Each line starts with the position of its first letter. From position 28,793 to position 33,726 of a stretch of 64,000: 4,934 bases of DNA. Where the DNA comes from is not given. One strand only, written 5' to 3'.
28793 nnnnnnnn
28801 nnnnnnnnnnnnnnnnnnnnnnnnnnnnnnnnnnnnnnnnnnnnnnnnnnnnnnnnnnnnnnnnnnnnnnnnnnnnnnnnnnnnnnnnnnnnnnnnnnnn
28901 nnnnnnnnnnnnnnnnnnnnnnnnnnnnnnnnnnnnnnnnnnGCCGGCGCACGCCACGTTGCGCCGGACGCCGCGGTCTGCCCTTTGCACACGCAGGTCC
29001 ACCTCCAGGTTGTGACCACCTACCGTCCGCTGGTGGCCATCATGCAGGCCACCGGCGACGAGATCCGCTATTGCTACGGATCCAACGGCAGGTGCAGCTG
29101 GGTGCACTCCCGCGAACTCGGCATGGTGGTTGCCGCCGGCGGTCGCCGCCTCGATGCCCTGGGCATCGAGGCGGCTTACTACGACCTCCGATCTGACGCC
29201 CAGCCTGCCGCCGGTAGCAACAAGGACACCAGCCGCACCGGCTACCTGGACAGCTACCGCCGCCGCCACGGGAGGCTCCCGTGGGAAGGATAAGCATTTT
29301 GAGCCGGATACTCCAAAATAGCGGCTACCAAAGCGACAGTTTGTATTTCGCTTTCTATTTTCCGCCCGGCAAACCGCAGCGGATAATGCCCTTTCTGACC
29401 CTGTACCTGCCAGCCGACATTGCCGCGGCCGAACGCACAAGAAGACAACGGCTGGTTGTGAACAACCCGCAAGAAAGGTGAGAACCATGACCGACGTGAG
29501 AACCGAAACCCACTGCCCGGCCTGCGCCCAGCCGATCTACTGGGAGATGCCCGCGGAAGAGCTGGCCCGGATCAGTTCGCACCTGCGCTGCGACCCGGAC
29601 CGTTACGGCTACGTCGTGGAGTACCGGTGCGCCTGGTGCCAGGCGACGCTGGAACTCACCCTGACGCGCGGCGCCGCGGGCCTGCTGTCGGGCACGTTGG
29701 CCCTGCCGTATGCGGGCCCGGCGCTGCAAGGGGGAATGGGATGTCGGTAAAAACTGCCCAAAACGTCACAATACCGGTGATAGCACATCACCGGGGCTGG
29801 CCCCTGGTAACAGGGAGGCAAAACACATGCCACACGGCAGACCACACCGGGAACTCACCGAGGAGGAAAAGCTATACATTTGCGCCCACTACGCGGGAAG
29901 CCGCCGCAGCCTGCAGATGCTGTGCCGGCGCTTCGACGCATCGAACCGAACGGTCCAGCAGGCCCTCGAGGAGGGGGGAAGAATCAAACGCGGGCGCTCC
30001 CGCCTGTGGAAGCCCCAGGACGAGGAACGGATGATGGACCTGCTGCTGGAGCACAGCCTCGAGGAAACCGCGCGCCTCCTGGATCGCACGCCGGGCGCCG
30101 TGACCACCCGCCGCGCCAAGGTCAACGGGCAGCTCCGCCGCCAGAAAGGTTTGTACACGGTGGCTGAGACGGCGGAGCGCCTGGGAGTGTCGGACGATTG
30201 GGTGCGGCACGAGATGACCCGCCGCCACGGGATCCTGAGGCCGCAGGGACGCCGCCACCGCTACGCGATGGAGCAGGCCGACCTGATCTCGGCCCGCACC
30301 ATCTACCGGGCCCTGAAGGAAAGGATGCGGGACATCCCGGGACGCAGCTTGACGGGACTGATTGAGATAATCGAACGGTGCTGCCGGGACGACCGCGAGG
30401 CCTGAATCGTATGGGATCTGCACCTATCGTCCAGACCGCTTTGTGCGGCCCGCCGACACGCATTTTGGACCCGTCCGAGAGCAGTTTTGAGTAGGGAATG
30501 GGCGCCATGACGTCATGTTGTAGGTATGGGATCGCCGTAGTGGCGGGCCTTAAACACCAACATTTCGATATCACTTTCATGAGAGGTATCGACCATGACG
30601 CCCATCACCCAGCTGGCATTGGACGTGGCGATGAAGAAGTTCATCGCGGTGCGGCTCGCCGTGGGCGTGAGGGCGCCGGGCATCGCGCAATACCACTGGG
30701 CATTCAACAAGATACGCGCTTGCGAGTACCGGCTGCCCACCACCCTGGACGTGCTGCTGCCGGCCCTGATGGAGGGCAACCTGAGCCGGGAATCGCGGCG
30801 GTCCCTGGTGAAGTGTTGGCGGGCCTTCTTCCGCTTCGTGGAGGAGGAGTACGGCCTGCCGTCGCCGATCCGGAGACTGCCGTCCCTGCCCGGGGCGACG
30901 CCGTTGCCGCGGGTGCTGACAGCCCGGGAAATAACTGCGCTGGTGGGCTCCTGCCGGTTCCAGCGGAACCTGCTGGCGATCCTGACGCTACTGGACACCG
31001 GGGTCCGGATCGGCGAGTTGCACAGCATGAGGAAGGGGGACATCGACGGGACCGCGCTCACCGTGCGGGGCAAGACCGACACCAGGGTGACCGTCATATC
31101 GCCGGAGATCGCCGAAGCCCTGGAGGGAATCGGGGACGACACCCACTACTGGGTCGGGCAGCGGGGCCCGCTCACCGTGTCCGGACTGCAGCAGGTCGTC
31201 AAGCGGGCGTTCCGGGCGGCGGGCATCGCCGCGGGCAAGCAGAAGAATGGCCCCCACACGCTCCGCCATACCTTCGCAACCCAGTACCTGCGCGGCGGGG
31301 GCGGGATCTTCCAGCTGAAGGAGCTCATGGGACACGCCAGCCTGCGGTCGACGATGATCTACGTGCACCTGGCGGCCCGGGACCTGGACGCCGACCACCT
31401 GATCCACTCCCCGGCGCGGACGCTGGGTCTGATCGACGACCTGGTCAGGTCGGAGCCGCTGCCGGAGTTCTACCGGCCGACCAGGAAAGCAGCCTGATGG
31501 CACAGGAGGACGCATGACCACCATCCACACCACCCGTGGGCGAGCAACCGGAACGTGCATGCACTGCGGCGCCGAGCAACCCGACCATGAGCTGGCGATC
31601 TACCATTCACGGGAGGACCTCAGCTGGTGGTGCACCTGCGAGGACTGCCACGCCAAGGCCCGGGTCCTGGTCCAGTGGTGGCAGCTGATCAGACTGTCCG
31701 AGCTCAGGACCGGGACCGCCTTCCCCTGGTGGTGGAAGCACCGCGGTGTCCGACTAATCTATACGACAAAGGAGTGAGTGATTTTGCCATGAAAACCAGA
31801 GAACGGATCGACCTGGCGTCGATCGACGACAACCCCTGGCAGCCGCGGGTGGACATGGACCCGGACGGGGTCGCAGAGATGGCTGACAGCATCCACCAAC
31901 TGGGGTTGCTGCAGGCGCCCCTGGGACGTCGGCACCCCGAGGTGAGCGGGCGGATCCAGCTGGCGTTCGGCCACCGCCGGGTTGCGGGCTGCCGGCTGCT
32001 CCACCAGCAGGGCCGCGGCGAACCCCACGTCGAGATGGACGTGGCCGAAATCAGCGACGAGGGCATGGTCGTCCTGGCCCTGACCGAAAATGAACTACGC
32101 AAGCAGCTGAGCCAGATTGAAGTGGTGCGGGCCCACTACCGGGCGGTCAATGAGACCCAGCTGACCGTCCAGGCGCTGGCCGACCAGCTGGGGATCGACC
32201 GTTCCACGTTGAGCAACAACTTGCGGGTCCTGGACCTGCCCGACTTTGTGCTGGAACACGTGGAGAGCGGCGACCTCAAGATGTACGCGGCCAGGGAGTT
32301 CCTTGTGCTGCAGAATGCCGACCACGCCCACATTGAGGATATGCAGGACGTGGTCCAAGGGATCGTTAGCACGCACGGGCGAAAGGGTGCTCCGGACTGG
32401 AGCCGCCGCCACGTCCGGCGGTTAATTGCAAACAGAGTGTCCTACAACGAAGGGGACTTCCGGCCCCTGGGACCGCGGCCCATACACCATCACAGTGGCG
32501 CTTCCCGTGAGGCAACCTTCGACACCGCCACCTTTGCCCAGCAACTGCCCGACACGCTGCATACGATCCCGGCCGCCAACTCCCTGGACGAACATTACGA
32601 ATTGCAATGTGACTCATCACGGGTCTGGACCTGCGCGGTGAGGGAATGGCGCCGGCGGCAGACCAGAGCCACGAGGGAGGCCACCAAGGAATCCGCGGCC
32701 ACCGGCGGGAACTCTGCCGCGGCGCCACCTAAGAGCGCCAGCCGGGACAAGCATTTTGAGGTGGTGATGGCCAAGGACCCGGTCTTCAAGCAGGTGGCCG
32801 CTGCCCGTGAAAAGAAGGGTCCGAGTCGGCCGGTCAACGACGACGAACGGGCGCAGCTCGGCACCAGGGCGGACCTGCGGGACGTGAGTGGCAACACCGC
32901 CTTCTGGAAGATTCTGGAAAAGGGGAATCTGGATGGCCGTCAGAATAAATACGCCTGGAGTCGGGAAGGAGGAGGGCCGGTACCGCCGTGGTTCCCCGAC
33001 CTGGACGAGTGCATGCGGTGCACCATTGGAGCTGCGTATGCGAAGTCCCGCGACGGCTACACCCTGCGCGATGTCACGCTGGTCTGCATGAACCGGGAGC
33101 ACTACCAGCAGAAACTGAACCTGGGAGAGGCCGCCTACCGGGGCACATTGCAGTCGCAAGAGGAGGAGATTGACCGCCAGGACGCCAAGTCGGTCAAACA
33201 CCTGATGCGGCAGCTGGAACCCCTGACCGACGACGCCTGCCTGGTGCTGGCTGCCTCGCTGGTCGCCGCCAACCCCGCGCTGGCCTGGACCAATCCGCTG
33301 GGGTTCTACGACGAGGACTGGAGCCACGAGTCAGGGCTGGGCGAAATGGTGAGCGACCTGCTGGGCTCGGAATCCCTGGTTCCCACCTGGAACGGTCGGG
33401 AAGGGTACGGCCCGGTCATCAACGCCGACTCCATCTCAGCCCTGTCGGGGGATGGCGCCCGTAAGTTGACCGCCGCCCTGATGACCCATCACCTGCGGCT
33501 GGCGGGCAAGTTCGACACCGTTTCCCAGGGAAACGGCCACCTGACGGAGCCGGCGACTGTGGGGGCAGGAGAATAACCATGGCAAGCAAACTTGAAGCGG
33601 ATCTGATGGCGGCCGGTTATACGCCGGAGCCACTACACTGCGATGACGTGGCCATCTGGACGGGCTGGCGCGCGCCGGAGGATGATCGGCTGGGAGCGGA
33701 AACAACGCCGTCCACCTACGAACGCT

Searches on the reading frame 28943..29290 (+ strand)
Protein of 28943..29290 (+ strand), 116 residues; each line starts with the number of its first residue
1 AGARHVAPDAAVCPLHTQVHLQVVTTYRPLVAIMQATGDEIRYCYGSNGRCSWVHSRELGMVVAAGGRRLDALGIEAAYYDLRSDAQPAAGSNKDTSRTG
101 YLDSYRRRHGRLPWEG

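Call 68: predict_structure(alignment_id=A2)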
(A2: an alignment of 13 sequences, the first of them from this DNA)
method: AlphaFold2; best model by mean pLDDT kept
length: 116 residues; sequences in the alignment: 13
mean_pLDDT: 77.5   pTM: 0.64
mean pLDDT of the five models: 77.5, 76.7, 76.3, 75.2, 73.1
residues with pLDDT >= 90: 36; 70-90: 47; 50-70: 16; < 50: 17
segments of 3 or more residues with pLDDT < 50: 1-8, 90-96
pLDDT, mean of each block of 10 residues (from residue 1): 46 89 90 90 90 92 88 89 71 49 69 64
secondary structure, 60 per line:
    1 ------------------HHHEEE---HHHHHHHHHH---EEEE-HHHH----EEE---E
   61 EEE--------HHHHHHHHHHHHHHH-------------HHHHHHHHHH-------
elements in order: E22-24 H28-37 E41-44 H46-49 E54-56 E60-63 H72-86 H100-109

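Call 71: fold_search(model_id=the predicted structure, library=pdb)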
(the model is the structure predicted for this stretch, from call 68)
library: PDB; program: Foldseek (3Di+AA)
matches with E <= 10: 52; with E <= 0.001: 0
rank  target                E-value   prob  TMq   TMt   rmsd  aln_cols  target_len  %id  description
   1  2iml_B                1.2e+00  0.04  0.20  0.14  12.8       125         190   12  Crystal structure of a hypothetical protein from Archaeoglobus fulgidus binding riboflavin 5'-phosphate (released 2006-10-17)
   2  2z8x                  1.5e+00  0.03  0.16  0.05  16.6        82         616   16  Crystal structure of extracellular lipase from Pseudomonas sp. MIS38 (released 2007-10-30)
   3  2iml_D                2.1e+00  0.06  0.24  0.16  12.3       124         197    9  Crystal structure of a hypothetical protein from Archaeoglobus fulgidus binding riboflavin 5'-phosphate (released 2006-10-17)
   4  2iml_A                3.1e+00  0.05  0.24  0.16  11.7       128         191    9  Crystal structure of a hypothetical protein from Archaeoglobus fulgidus binding riboflavin 5'-phosphate (released 2006-10-17)
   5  9dvi_B                3.1e+00  0.02  0.17  0.10  11.2        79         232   15  Hetero-hexameric Hsp70-Hsp40-DafA complex (released 2025-10-22)
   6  5mu6_B                3.3e+00  0.03  0.18  0.07  12.4       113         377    7  Human N-myristoyltransferase (NMT1) with Myristoyl-CoA and IMP-1088 inhibitor bound (released 2018-02-14)
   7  4mms_B                3.3e+00  0.01  0.14  0.06  14.4        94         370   15  Crystal Structure of Prefusion-stabilized RSV F Variant Cav1 at pH 5.5 (released 2013-11-20)
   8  8v10_D                3.5e+00  0.03  0.22  0.22   9.1        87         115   16  Structure of a Saccharomyces cerevisiae Mps1 peptide bound to dwarf Ndc80 Complex (released 2024-05-15)
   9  2z8z                  3.5e+00  0.02  0.14  0.03  13.2        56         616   18  Crystal structure of a platinum-bound S445C mutant of Pseudomonas sp. MIS38 lipase (released 2007-10-30)
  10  2zj6                  3.5e+00  0.02  0.14  0.03  13.3        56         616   21  Crystal structure of D337A mutant of Pseudomonas sp. MIS38 lipase (released 2008-12-02)
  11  6xvm_C                4.5e+00  0.02  0.14  0.22   7.3        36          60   17  Crystal structure of c-Src SH3 domain without ATCUN motif: monomer 2 (released 2020-04-22)
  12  5xdf_A                5.5e+00  0.02  0.16  0.07  13.7        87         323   16  Homoserine dehydrogenase from Thermus thermophilus HB8 complexed with HSE (released 2017-04-26)
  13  5lhz_A                5.8e+00  0.03  0.25  0.32   8.4        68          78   12  PB3 Domain of Human PLK4 in Complex with Coiled-Coil Domain of STIL (released 2017-03-01)
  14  5lhz_C                5.8e+00  0.02  0.20  0.26   8.1        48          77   12  PB3 Domain of Human PLK4 in Complex with Coiled-Coil Domain of STIL (released 2017-03-01)
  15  8s4s_A                5.8e+00  0.02  0.15  0.13  12.3        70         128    7  PrgE from plasmid pCF10 (released 2024-05-29)
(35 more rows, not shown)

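Call 78: fold_search(model_id=the predicted structure, library=viral)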
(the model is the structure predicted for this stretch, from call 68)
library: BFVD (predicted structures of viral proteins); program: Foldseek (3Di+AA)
matches with E <= 10: 184; with E <= 0.001: 0
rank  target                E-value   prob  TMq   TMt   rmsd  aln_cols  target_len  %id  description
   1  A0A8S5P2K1            7.4e-01  0.07  0.18  0.21   8.7        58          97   21  Uncharacterized protein [Siphoviridae sp. ctZE52]
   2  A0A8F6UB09            8.4e-01  0.06  0.22  0.21  10.8       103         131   13  RNA-dependent RNA polymerase (Fragment) [Cane toad associated dimarhabdovirus]
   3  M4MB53                9.0e-01  0.06  0.20  0.18  11.1        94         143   12  (no name in the UniProt tables at hand)
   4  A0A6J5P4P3            1.1e+00  0.03  0.19  0.18  11.1       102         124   14  Uncharacterized protein [uncultured Caudovirales phage]
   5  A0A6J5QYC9            1.2e+00  0.08  0.21  0.24   7.7        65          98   17  Uncharacterized protein [uncultured Caudovirales phage]
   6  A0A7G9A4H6            1.3e+00  0.05  0.18  0.17  13.6        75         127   11  Uncharacterized protein [Bacteriophage sp.]
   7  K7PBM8                1.3e+00  0.04  0.16  0.07  11.5        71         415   14  Membrane protein ORF147B [Cyprinid herpesvirus 1]
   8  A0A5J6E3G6            1.5e+00  0.06  0.22  0.16  14.0        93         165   16  Glycoprotein B (Fragment) [Human cytomegalovirus]
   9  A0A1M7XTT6            1.7e+00  0.04  0.18  0.20  12.3        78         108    9  Uncharacterized protein (Fragment) [Cedratvirus A11]
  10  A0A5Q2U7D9            1.9e+00  0.06  0.22  0.20   9.4        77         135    9  (no name in the UniProt tables at hand)
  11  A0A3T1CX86            2.1e+00  0.04  0.19  0.13   7.6        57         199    9  Uncharacterized protein [Acanthamoeba castellanii medusavirus J1]
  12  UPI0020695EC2         2.2e+00  0.12  0.30  0.48   5.1        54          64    7  (no name look-up for this kind of identifier)
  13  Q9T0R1                2.2e+00  0.09  0.33  0.32  10.5       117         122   12  Bacteriophage SPP1 complete nucleotide sequence [Bacillus phage SPP1]
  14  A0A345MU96            2.2e+00  0.03  0.17  0.17  13.7       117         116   12  (no name in the UniProt tables at hand)
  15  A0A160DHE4            2.4e+00  0.04  0.19  0.17  12.7        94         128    8  Uncharacterized protein [Gordonia phage Kampe]
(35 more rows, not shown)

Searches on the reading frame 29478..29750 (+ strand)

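Call 9: search_protein_families(library=pfam, proteins=[window:29478-29750:+], max_evalue=0.01)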
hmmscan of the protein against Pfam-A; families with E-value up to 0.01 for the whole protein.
window:29478-29750:+ (90 aa): 2 families
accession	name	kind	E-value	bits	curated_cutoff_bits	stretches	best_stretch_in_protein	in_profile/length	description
PF09723.15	Zn_ribbon_8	-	0.0025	18.2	34.4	0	2-18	19-34/41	Zinc ribbon domain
PF07191.17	Zn_ribbon_6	-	0.008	16.6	25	0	12-67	2-48/67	Double zinc ribbon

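Call 10: search_protein_families(library=phrogs, proteins=[window:29478-29750:+], max_evalue=0.01)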
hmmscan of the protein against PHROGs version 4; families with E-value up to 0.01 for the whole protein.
window:29478-29750:+ (90 aa): 1 family
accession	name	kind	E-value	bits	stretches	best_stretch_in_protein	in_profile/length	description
phrog_22070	-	unknown function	0.00051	20.9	1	8-61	18-68/79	-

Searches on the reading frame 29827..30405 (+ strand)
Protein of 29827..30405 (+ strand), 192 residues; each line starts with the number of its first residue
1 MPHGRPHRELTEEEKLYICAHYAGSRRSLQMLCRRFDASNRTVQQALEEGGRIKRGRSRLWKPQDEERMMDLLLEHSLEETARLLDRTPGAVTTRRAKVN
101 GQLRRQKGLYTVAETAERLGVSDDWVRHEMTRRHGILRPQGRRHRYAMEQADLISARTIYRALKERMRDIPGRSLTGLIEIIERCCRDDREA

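Call 9: search_protein_families(library=pfam, proteins=[window:29827-30405:+], max_evalue=0.01)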
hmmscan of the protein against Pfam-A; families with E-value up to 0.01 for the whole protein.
window:29827-30405:+ (192 aa): 7 families
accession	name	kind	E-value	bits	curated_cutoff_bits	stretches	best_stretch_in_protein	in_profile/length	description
PF12728.13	HTH_17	-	1.1e-06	29.3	27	1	109-147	1-39/51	Helix-turn-helix domain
PF13384.12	HTH_23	-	3.9e-06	26.9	24.6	0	106-128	16-36/50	Homeodomain-like domain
PF04545.22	Sigma70_r4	-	3.6e-05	23.6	24.1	0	110-127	21-38/50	Sigma-70, region 4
PF08281.18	Sigma70_r4_2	-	0.00043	20.3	25.7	0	72-96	23-47/54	Sigma-70, region 4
PF13565.12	HTH_32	-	0.00098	20.1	33.7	0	4-47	24-73/73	Homeodomain-like domain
PF13560.12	HTH_31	-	0.0016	19.2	27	1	102-139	8-44/64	Helix-turn-helix domain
PF08279.18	HTH_11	-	0.0025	18.1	25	0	98-124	4-30/55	HTH domain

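Call 10: search_protein_families(library=phrogs, proteins=[window:29827-30405:+], max_evalue=0.01)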
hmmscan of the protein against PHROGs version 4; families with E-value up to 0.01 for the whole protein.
window:29827-30405:+ (192 aa): 4 families
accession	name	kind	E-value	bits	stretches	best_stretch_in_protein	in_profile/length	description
phrog_323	-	transcription regulation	1.8e-08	35.3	1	7-106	94-195/319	transcriptional regulator, D5-like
phrog_66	-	integration and excision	1.2e-05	26.2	1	28-153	18-136/412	excisionase and transcriptional regulator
phrog_836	-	transcription regulation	5.6e-05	24.3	0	17-50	88-120/133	late transcriptional activator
phrog_57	-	head and packaging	0.0024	18.7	0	106-157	9-61/199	terminase small subunit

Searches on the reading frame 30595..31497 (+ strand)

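Call 9: search_protein_families(library=pfam, proteins=[window:30595-31497:+], max_evalue=0.01)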
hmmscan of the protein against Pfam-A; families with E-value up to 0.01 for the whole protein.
window:30595-31497:+ (300 aa): 1 family
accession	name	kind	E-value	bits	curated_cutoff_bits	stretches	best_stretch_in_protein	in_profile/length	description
PF00589.27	Phage_integrase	-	4e-22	79.2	27.1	1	107-260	2-169/172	Phage integrase family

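Call 10: search_protein_families(library=phrogs, proteins=[window:30595-31497:+], max_evalue=0.01)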
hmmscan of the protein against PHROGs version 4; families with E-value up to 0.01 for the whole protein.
window:30595-31497:+ (300 aa): 6 families
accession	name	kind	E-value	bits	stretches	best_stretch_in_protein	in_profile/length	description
phrog_1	-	integration and excision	3.6e-35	123.3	1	58-265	219-441/611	integrase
phrog_216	-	integration and excision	9.6e-29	101.4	1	73-266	20-231/301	integrase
phrog_7269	-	integration and excision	1.9e-12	47.9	1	217-266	27-76/89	integrase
phrog_35951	-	unknown function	0.00028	22.3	1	204-265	7-68/97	-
phrog_7685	-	integration and excision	0.00064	20.3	1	202-261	167-225/240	integrase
phrog_23271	-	unknown function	0.0019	19.1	1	218-257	9-48/67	-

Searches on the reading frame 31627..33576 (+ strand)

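Call 9: search_protein_families(library=pfam, proteins=[window:31627-33576:+], max_evalue=0.01)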
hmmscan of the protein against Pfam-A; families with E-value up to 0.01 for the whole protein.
window:31627-33576:+ (649 aa): 5 families
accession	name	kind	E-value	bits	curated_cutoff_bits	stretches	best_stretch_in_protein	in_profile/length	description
PF17762.8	HTH_ParB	-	9.4e-13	48.6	22.6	1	160-233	2-75/102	ParB HTH domain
PF02195.25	ParB_N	-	1.6e-08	34.9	26.3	1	59-155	4-93/95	ParB N-terminal domain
PF12840.13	HTH_20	-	0.00033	21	27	1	177-202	17-42/51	Helix-turn-helix domain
PF24296.1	SrfA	-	0.002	18.5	27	0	323-354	4-33/73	SrfA protein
PF12802.13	MarR_2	-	0.0042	17.7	27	0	173-202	15-44/61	MarR family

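Call 10: search_protein_families(library=phrogs, proteins=[window:31627-33576:+], max_evalue=0.01)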
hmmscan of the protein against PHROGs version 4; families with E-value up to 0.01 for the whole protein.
window:31627-33576:+ (649 aa): 5 families
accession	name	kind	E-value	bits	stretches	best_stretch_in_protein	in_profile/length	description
phrog_4715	-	DNA, RNA and nucleotide metabolism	2.3e-18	67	1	55-234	144-337/630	ParB-like partition protein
phrog_1033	-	DNA, RNA and nucleotide metabolism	2.8e-15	58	1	71-224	47-198/334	ParB-like partition protein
phrog_3264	-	DNA, RNA and nucleotide metabolism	3.3e-11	44.4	1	55-210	46-193/337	ParB-like partition protein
phrog_7783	-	unknown function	3.6e-10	40.1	1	80-228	25-170/634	-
phrog_1146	-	DNA, RNA and nucleotide metabolism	0.0049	17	1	79-210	92-213/342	ParB-like partition protein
